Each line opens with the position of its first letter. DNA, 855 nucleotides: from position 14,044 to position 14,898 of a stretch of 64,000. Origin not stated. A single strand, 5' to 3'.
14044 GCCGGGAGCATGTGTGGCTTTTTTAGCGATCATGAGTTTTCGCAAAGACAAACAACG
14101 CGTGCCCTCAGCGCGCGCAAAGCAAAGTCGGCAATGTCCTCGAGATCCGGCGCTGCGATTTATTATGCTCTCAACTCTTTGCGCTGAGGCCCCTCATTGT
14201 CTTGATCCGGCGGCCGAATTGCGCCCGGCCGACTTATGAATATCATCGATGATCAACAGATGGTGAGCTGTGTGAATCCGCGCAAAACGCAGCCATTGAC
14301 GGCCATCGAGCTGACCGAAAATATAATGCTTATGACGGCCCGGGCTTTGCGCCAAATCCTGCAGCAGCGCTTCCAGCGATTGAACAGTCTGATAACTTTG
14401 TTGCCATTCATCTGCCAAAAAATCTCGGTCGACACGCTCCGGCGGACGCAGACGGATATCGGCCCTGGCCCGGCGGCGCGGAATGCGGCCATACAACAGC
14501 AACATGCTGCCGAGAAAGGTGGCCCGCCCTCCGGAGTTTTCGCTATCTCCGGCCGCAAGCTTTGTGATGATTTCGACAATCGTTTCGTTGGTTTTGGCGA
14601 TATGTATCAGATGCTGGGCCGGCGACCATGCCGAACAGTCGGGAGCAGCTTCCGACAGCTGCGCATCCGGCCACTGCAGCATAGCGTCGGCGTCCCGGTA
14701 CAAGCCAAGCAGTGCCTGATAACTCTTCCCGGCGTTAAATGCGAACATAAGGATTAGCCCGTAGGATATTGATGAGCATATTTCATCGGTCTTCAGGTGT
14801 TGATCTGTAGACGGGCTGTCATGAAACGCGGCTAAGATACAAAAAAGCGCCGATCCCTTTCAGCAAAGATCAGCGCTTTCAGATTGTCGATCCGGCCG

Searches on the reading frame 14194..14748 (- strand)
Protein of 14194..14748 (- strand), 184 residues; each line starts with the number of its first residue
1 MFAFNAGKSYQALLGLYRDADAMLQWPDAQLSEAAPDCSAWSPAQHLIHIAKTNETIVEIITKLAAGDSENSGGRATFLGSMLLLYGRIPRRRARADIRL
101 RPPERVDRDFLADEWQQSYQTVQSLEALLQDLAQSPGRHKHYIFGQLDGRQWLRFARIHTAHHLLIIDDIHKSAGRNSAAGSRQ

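Call 7: search_protein_families(library=pfam, proteins=[window:14194-14748:-], max_evalue=0.01)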
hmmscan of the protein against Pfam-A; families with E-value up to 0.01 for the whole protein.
window:14194-14748:- (184 aa): 2 families
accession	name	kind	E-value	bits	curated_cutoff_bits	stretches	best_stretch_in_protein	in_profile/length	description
PF12867.12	DinB_2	-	8e-09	36.5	24.8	1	25-167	15-128/128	DinB superfamily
PF07606.16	DUF1569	-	0.00026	21.6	21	1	92-164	76-146/152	Protein of unknown function (DUF1569)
